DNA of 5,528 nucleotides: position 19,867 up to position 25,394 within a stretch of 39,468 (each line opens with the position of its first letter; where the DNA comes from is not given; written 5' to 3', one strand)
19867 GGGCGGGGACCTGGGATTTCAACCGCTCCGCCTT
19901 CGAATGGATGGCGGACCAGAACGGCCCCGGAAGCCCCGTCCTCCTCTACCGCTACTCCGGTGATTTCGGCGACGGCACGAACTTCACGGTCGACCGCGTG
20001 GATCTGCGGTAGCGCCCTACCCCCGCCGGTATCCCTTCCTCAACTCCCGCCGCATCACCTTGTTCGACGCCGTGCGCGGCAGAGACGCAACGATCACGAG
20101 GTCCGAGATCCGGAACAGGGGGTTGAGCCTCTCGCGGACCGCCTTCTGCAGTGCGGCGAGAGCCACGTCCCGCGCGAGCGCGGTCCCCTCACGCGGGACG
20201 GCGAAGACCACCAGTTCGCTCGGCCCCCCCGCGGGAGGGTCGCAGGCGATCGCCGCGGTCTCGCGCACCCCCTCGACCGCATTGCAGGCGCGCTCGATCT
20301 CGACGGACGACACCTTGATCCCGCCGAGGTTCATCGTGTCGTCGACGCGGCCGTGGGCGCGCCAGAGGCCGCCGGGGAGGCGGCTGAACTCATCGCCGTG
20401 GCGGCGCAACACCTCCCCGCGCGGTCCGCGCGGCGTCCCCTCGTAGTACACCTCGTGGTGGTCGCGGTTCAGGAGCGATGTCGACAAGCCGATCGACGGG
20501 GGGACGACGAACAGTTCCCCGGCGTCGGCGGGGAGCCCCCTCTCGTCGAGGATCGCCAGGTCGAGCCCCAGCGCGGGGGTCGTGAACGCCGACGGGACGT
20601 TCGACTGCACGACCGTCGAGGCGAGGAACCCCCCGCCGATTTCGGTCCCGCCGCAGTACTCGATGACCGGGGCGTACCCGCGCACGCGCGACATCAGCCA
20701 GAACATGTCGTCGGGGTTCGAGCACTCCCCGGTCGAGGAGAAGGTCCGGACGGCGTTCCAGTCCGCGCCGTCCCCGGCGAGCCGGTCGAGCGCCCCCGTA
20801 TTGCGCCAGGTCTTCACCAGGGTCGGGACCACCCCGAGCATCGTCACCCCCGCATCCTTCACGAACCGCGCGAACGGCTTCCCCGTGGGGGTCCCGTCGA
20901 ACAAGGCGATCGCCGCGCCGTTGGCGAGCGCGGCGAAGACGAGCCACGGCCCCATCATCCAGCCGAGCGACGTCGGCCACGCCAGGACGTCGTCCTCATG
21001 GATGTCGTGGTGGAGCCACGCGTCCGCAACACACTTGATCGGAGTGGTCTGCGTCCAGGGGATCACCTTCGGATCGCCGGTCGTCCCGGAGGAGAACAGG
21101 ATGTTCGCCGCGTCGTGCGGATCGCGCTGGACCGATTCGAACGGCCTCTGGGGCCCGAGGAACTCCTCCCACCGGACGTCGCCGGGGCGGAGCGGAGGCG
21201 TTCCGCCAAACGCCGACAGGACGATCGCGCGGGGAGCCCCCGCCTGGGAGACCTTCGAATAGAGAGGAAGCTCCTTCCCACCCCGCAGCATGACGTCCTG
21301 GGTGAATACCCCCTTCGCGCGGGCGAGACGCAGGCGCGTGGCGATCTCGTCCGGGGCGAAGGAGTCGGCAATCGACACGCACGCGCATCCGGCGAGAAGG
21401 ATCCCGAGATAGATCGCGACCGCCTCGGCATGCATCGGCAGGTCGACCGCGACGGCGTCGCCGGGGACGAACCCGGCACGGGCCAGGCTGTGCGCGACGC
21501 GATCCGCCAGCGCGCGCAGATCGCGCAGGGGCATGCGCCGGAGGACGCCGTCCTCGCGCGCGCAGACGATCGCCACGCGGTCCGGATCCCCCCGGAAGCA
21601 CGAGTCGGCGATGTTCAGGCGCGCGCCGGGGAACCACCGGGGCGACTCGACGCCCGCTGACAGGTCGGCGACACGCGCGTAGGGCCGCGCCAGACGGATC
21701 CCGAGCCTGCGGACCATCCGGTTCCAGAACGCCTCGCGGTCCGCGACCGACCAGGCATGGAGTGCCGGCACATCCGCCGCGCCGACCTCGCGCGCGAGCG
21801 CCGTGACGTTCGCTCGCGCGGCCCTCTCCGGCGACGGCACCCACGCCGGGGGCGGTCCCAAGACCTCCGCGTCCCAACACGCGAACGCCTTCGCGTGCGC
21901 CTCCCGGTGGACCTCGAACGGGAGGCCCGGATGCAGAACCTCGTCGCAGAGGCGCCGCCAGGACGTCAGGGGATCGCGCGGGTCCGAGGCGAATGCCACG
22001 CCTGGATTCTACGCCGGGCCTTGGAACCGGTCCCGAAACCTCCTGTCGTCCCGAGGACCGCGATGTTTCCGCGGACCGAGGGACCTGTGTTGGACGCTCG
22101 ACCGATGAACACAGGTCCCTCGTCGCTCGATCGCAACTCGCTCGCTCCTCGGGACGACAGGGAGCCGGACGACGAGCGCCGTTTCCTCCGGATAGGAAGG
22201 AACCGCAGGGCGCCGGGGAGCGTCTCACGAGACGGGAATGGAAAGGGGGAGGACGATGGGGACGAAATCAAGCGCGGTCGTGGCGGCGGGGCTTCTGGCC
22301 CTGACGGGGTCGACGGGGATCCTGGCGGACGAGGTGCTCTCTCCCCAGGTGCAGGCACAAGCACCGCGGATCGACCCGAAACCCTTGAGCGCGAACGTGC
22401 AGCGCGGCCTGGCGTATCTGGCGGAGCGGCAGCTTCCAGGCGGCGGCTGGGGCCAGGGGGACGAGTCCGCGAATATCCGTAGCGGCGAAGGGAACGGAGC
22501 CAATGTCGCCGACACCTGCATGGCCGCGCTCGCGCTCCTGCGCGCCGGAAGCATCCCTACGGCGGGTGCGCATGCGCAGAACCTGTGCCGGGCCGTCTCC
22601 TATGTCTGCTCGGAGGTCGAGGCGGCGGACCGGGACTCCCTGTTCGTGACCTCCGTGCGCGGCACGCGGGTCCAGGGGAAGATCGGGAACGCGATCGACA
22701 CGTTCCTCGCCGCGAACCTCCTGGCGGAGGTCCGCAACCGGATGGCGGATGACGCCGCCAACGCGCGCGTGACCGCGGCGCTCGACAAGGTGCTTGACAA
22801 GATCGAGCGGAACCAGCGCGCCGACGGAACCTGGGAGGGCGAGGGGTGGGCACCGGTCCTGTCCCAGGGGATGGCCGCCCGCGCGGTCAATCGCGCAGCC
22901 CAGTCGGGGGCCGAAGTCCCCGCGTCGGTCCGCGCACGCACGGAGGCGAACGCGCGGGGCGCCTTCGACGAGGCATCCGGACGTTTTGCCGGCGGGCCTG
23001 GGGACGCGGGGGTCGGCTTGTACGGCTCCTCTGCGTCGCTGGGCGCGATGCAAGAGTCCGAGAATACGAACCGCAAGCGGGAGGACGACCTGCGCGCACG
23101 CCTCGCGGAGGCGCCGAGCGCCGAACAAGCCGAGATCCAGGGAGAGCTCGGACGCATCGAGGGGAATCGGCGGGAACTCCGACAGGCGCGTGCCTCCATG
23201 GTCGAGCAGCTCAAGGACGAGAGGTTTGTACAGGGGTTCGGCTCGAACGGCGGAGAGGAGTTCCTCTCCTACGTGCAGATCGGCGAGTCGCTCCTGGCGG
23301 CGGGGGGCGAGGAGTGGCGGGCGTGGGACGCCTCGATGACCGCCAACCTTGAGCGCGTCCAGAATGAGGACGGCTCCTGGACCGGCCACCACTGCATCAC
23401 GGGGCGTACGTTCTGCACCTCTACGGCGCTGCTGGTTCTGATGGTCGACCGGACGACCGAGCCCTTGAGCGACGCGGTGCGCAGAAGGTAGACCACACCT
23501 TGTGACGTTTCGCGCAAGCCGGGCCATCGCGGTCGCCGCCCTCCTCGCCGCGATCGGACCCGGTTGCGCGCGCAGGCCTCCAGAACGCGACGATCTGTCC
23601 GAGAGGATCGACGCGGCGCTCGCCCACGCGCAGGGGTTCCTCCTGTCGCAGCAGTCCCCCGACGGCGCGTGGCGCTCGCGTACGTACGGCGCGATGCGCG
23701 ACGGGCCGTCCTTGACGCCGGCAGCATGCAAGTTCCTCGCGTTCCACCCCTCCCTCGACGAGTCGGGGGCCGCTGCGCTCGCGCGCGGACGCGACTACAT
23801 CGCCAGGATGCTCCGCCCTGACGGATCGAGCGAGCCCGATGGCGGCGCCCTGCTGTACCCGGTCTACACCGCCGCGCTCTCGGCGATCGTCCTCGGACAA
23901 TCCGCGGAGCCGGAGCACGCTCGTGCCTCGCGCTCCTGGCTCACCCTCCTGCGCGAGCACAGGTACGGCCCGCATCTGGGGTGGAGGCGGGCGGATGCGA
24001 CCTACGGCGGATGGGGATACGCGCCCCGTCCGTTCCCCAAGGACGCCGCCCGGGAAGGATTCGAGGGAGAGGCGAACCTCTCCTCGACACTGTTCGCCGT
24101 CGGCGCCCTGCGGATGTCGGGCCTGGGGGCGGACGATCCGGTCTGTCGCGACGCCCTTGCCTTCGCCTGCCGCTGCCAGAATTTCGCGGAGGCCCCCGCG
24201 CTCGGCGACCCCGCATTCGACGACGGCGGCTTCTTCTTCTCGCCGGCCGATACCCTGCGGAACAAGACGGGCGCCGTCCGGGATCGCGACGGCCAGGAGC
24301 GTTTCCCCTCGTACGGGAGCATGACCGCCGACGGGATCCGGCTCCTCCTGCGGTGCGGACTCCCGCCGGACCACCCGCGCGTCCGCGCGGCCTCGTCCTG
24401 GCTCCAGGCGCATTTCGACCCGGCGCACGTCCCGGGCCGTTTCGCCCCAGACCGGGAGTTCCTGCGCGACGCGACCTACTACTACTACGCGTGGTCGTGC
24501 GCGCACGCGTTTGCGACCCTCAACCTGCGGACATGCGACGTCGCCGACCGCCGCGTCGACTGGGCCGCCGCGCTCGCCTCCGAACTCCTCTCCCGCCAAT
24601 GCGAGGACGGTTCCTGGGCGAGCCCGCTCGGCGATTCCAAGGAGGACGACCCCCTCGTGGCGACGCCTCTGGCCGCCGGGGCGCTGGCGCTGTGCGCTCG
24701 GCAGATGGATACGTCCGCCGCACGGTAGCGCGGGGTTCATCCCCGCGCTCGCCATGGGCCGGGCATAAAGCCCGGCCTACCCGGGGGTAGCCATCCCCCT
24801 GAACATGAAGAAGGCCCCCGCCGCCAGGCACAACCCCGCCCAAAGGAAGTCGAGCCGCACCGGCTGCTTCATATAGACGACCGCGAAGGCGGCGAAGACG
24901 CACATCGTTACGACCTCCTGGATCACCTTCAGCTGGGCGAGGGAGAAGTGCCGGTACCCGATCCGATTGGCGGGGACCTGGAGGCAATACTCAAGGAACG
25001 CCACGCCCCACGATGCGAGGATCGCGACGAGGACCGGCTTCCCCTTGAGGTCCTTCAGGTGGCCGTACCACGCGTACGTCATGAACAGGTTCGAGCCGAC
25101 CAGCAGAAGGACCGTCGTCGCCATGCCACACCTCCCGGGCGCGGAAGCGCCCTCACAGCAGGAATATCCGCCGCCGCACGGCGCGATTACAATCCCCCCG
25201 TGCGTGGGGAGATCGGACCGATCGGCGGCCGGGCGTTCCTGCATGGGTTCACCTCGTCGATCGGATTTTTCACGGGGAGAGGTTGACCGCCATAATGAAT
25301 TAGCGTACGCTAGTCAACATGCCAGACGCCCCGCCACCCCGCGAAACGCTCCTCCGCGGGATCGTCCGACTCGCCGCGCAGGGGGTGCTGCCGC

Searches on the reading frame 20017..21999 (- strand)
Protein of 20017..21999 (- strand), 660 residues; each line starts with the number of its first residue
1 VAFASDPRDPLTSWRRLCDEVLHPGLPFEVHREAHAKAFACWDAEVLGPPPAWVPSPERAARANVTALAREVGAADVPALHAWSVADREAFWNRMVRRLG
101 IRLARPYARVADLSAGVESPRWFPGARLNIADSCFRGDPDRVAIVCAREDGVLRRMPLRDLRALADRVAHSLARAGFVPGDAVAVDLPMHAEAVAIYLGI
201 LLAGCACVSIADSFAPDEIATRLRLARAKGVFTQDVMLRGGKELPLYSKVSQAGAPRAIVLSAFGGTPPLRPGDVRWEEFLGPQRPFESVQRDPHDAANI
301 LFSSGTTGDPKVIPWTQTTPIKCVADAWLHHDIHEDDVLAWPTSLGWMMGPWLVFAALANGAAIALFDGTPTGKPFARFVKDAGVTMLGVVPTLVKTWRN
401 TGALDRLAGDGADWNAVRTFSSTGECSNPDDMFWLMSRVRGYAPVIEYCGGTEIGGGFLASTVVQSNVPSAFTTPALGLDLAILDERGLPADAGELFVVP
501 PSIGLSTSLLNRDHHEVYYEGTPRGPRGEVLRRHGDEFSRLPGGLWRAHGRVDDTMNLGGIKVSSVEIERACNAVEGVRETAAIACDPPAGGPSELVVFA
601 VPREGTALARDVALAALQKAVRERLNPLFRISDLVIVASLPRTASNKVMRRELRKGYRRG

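Call 15: search_protein_families(library=pfam, proteins=[window:20017-21999:-], max_evalue=0.01)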
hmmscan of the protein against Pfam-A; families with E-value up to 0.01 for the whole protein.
window:20017-21999:- (660 aa): 3 families
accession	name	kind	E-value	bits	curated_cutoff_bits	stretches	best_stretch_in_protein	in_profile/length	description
PF00501.34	AMP-binding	-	5.6e-51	174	29.9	1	136-498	6-374/384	AMP-binding enzyme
PF16177.11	ACAS_N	-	1.1e-12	48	27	1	79-134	3-55/55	Acetyl-coenzyme A synthetase N-terminus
PF13193.12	AMP-binding_C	-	1.6e-09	39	24.5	1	567-647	1-76/76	AMP-binding enzyme C-terminal domain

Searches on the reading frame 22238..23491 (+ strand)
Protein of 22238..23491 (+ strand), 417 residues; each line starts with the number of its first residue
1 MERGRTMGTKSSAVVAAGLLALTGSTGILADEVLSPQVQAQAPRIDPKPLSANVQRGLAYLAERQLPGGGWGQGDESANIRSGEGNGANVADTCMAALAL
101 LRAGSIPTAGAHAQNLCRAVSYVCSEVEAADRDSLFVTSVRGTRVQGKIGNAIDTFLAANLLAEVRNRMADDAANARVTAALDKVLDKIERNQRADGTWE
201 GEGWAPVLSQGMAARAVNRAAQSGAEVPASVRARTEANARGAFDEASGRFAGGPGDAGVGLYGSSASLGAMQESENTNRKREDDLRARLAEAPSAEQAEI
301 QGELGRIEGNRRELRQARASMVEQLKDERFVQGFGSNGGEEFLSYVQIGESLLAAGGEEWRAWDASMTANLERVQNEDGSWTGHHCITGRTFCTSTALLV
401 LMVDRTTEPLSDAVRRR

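Call 37: search_protein_families(library=pfam, proteins=[window:22238-23491:+], max_evalue=0.01)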
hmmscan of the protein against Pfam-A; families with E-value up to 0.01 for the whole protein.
window:22238-23491:+ (417 aa): 1 family
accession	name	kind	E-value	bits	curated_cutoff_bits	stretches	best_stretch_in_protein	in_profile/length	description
PF13243.12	SQHop_cyclase_C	-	1.3e-06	28.1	26.1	1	51-108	206-264/319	Squalene-hopene cyclase C-terminal domain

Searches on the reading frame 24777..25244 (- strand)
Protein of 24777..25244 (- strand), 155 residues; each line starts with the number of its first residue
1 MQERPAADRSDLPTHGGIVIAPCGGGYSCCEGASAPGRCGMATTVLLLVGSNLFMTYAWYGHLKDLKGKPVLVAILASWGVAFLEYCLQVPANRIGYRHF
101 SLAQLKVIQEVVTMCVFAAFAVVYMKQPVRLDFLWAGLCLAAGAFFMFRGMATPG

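Call 37: search_protein_families(library=pfam, proteins=[window:24777-25244:-], max_evalue=0.01)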
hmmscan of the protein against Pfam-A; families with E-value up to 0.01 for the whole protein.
window:24777-25244:- (155 aa): 1 family
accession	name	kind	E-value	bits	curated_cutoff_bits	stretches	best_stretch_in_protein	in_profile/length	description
PF04342.18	DMT_6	-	2.4e-44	150.3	25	1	44-148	1-104/104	Putative member of DMT superfamily (DUF486)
